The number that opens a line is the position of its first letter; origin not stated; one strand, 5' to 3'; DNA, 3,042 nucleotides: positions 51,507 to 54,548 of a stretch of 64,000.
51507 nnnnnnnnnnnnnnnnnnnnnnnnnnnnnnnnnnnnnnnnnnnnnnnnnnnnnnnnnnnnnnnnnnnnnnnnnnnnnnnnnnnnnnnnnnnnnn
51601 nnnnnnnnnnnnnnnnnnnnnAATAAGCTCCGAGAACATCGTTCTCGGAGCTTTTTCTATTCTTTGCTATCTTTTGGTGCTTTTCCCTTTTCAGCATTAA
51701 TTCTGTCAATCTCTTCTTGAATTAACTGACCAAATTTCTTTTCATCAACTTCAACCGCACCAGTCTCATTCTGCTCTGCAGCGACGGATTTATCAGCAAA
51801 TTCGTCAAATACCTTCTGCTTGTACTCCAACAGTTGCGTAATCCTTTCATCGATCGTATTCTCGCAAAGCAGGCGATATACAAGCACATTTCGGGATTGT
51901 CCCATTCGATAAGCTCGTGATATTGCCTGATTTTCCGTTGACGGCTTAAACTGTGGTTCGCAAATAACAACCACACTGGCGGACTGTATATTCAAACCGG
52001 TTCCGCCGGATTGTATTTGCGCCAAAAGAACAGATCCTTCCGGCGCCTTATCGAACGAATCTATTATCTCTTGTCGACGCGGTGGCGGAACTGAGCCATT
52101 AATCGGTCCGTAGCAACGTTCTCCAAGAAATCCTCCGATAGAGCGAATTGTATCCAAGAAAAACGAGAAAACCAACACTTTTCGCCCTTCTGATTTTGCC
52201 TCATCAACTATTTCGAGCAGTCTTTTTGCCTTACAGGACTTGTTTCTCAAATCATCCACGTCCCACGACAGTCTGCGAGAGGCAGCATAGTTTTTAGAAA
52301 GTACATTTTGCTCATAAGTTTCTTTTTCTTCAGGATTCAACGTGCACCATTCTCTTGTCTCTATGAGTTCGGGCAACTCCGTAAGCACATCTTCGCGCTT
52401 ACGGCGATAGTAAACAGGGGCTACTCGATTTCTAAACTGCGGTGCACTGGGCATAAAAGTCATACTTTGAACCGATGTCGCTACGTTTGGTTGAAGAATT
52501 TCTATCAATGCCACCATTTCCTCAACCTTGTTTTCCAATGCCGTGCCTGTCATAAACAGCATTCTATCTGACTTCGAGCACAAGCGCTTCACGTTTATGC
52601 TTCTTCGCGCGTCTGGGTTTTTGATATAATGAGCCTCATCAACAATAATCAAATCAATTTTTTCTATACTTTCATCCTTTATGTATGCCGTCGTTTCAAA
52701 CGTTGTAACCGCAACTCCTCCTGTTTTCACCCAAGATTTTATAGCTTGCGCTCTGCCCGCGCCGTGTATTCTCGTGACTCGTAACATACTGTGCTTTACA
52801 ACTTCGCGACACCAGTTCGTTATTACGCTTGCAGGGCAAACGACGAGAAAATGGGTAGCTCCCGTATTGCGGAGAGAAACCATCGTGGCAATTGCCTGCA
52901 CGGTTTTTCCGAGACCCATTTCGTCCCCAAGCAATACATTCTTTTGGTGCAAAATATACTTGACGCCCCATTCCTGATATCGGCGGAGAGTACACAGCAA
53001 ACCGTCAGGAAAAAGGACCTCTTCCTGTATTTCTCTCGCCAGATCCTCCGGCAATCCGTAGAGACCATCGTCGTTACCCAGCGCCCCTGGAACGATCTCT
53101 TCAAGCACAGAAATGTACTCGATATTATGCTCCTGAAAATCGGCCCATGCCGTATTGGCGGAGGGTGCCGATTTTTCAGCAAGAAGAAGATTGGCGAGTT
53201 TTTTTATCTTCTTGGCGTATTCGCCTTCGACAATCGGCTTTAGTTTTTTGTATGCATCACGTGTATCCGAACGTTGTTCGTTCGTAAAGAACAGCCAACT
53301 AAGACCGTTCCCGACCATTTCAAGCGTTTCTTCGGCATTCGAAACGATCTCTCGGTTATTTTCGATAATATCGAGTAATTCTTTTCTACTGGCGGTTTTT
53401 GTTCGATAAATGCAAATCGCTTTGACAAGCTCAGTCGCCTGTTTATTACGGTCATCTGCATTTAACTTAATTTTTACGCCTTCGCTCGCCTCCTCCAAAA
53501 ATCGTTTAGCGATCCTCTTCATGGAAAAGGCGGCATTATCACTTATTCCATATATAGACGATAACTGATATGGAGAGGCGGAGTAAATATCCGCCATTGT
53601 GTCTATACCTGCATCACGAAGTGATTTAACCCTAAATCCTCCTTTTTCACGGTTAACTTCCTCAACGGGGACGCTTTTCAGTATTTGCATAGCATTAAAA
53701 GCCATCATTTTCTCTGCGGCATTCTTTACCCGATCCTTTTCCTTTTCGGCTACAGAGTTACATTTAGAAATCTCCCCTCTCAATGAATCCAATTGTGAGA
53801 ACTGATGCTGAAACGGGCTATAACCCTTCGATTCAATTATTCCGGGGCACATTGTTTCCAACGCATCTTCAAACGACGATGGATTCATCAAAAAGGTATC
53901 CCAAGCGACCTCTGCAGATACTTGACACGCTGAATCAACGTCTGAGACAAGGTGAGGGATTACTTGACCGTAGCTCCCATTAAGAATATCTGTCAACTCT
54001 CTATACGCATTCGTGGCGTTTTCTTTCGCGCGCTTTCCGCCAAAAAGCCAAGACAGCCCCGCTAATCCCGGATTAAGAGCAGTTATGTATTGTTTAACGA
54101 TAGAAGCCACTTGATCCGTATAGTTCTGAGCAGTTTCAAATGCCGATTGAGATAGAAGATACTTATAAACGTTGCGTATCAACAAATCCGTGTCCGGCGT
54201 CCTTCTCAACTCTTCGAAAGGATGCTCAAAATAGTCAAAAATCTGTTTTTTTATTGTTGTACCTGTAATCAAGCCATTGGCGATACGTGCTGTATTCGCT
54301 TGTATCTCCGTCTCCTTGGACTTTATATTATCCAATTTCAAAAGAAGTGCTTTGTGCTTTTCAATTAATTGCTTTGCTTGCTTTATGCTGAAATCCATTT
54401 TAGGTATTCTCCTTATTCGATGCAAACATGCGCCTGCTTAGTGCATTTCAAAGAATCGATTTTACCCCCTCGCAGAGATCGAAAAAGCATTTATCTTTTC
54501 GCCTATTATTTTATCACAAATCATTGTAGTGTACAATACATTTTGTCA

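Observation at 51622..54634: Single-gene SNF2-helicase insert bracketed by a perfect 32-bp direct repeat of a terminator hairpin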

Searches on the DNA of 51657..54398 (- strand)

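Call 37: search_rna_families(sources=[L009, L010], threshold=gathering)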
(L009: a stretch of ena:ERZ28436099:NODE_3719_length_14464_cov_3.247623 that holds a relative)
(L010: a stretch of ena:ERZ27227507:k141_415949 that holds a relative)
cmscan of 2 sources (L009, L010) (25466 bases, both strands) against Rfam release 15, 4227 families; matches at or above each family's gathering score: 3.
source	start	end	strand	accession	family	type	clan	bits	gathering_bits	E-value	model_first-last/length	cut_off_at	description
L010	7339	7411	+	RF00005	tRNA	Gene; tRNA;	CL00001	63.1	29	9.7e-12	1-71/71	no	tRNA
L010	7047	7119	-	RF00005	tRNA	Gene; tRNA;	CL00001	61.4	29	2.8e-11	1-71/71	no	tRNA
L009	3734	3806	+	RF00005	tRNA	Gene; tRNA;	CL00001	59.6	29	9.3e-11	1-71/71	no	tRNA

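Call 46: search_rna_families(sources=[L101, L012], threshold=evalue, max_evalue=0.1)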
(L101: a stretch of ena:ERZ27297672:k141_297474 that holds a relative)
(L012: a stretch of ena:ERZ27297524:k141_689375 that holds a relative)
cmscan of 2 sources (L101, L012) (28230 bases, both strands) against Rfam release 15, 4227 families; matches with E-value up to 0.1: 2.
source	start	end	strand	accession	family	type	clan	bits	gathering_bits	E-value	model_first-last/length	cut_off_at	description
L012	5270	5342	+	RF00005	tRNA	Gene; tRNA;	CL00001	64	29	6.2e-12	1-71/71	no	tRNA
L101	5353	5434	+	RF00005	tRNA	Gene; tRNA;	CL00001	45.9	29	6e-07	1-71/71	no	tRNA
